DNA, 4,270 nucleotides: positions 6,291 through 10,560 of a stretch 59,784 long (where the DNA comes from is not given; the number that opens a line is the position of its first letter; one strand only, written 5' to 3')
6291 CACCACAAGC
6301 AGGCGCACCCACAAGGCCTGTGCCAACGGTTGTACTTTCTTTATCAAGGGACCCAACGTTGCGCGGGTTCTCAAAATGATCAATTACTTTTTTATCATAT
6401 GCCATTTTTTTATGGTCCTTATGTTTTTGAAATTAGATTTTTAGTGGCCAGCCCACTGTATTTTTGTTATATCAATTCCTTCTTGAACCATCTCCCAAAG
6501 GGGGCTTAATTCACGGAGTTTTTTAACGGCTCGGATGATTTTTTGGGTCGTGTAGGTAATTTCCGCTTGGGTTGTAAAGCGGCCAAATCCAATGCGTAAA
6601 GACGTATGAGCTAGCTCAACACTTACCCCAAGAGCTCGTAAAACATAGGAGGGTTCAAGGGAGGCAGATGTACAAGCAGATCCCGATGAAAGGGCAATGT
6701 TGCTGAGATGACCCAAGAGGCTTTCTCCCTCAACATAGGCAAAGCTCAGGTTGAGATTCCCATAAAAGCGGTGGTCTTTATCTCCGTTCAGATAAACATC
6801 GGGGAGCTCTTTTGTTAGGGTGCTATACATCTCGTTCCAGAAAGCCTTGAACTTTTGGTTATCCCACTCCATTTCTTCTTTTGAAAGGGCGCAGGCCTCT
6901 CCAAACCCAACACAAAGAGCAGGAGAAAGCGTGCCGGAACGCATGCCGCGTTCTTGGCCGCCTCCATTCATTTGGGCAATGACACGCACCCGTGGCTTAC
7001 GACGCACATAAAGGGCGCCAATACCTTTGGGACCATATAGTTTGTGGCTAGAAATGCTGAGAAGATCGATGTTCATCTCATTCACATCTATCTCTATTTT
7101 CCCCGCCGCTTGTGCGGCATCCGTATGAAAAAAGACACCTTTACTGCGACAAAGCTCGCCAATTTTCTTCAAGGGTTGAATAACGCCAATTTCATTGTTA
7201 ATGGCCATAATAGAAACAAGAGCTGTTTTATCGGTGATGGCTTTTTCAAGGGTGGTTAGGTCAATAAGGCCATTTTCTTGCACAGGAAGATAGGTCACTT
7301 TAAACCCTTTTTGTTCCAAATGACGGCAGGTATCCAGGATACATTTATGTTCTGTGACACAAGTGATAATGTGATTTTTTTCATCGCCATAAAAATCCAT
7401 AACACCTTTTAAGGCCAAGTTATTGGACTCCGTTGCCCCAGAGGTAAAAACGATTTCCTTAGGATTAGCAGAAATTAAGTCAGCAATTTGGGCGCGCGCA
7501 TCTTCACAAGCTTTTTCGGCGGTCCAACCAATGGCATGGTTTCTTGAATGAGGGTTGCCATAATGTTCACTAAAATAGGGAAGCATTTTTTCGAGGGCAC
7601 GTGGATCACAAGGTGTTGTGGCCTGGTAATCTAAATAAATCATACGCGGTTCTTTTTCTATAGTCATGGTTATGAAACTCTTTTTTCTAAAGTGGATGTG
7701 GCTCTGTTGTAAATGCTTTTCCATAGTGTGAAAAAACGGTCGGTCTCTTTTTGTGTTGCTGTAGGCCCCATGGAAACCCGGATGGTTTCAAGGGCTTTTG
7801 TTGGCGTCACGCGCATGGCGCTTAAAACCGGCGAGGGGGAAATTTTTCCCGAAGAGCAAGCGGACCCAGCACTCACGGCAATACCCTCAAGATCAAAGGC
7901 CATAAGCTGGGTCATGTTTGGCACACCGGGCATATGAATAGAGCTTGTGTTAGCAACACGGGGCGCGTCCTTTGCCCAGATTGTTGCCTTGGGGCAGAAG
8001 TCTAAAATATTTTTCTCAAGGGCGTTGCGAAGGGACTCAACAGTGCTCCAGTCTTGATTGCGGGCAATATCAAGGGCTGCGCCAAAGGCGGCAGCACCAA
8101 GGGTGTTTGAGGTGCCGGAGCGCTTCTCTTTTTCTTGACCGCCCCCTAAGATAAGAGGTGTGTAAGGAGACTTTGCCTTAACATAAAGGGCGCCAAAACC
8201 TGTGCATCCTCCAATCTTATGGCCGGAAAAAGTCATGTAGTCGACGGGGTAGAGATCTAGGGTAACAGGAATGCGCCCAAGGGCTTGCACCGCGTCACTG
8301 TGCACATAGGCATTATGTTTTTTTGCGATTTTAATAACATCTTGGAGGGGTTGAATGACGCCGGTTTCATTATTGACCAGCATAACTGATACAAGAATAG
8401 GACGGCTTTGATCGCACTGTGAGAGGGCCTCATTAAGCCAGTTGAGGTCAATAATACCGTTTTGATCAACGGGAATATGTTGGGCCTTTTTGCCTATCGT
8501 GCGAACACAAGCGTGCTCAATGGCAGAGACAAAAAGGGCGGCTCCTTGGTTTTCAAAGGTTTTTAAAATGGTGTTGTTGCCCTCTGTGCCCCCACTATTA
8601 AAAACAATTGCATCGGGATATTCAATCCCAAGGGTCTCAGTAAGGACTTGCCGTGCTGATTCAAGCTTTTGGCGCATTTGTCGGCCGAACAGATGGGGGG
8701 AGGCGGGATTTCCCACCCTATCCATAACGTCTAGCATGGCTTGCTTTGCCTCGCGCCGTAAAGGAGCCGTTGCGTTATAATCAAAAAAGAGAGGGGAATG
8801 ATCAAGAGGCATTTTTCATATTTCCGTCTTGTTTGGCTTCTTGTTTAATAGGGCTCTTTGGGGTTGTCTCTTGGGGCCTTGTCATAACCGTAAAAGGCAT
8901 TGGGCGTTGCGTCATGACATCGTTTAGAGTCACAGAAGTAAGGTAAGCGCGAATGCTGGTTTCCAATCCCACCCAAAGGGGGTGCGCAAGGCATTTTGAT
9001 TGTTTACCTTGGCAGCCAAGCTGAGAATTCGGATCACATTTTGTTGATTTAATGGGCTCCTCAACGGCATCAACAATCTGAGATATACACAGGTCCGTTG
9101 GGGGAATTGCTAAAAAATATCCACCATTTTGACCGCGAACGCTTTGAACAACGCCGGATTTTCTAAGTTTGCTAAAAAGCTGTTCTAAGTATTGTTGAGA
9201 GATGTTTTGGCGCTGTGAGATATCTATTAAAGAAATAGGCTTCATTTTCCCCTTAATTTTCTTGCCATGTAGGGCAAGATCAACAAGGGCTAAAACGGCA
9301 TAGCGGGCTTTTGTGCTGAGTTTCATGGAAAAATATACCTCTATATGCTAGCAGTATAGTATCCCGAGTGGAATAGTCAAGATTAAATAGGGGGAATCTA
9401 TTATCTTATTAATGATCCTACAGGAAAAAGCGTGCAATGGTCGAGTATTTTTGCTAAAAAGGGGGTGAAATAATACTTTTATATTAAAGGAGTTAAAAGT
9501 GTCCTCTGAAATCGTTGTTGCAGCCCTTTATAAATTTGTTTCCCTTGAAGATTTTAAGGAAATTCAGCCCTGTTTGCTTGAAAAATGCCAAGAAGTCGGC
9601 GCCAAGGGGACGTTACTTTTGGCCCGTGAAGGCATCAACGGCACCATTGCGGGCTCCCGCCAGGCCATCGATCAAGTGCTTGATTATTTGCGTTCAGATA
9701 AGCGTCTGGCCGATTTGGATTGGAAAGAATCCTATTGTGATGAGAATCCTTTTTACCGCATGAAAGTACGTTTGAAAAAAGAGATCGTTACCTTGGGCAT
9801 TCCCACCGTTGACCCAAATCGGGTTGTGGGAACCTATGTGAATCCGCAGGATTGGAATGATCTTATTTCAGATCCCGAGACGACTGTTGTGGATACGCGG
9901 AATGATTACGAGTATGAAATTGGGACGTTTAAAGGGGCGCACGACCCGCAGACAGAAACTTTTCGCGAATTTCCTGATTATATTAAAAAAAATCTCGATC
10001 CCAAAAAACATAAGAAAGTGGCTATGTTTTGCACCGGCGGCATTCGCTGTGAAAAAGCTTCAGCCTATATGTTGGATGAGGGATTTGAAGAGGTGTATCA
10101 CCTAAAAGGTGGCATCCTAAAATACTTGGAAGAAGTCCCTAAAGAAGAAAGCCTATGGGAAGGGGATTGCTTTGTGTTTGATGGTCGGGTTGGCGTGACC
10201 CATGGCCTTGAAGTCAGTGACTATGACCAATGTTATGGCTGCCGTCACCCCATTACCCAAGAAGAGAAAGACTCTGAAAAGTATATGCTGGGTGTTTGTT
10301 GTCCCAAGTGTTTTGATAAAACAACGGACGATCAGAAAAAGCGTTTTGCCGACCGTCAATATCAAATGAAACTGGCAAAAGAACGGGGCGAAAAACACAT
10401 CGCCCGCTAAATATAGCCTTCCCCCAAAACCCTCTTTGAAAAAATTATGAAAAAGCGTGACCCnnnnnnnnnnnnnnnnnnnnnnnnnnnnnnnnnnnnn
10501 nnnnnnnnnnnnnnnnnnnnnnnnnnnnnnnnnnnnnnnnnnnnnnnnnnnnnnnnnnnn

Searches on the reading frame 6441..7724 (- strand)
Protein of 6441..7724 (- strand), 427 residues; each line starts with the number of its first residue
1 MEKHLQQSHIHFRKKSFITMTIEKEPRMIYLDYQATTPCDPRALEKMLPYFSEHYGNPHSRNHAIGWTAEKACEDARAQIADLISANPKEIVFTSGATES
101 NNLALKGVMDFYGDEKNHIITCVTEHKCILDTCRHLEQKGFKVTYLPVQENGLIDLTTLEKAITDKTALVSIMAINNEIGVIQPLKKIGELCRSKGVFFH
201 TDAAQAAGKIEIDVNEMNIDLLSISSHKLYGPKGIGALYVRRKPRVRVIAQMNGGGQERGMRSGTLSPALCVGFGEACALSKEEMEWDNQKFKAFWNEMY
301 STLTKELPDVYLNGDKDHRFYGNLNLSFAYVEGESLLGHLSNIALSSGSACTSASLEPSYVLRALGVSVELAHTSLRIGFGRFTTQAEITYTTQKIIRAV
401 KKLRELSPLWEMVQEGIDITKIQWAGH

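Call 47: search_protein_families(library=pfam, proteins=[window:6441-7724:-], max_evalue=0.00001)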
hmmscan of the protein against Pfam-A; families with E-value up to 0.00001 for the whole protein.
window:6441-7724:- (427 aa): 3 families
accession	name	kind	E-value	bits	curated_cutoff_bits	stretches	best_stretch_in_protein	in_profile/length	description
PF00266.25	Aminotran_5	-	1.1e-85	288.3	21.5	1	29-390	1-369/371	Aminotransferase class-V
PF01212.27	Beta_elim_lyase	-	4.5e-08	33.2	27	1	89-239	48-209/288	Beta-eliminating lyase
PF01041.23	DegT_DnrJ_EryC1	-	3.5e-06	26.9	19.8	1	92-208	43-151/360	DegT/DnrJ/EryC1/StrS aminotransferase family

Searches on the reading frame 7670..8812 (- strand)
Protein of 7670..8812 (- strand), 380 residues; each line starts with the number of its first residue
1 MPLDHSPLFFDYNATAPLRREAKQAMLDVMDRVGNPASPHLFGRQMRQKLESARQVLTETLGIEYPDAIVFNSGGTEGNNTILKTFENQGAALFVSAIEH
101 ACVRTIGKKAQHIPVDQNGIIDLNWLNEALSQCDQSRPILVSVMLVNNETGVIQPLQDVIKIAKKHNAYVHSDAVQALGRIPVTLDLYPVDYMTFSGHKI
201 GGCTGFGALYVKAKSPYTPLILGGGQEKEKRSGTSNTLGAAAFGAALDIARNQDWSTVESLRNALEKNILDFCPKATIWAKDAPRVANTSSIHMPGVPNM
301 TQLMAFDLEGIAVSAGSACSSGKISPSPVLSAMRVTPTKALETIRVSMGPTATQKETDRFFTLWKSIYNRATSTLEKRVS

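Call 47: search_protein_families(library=pfam, proteins=[window:7670-8812:-], max_evalue=0.00001)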
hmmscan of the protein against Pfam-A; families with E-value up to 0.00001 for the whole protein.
window:7670-8812:- (380 aa): 3 families
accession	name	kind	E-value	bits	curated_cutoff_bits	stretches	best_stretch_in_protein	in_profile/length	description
PF00266.25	Aminotran_5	-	3.8e-53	181.2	21.5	1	9-360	2-371/371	Aminotransferase class-V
PF00155.27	Aminotran_1_2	-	4.4e-08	33.1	19.7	1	51-268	45-282/361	Aminotransferase class I and II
PF01212.27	Beta_elim_lyase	-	6.4e-06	26.1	27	1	67-209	48-208/288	Beta-eliminating lyase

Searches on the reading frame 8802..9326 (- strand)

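Call 47: search_protein_families(library=pfam, proteins=[window:8802-9326:-], max_evalue=0.00001)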
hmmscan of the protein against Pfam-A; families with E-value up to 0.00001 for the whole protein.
window:8802-9326:- (174 aa): 1 family
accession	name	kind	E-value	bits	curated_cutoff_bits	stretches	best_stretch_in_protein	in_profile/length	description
PF02082.26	Rrf2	-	4.3e-34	117.9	30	1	3-139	1-131/132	Iron-dependent Transcriptional regulator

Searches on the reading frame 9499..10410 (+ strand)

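Call 47: search_protein_families(library=pfam, proteins=[window:9499-10410:+], max_evalue=0.00001)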
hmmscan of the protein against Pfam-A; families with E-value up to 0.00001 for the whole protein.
window:9499-10410:+ (303 aa): 2 families
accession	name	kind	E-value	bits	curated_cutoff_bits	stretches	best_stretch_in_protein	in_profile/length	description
PF17773.7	UPF0176_N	-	1.9e-30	105.5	26.2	1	6-96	2-92/92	UPF0176 acylphosphatase like domain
PF00581.25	Rhodanese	-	2.1e-11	44.6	22.2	1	117-211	3-101/102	Rhodanese-like domain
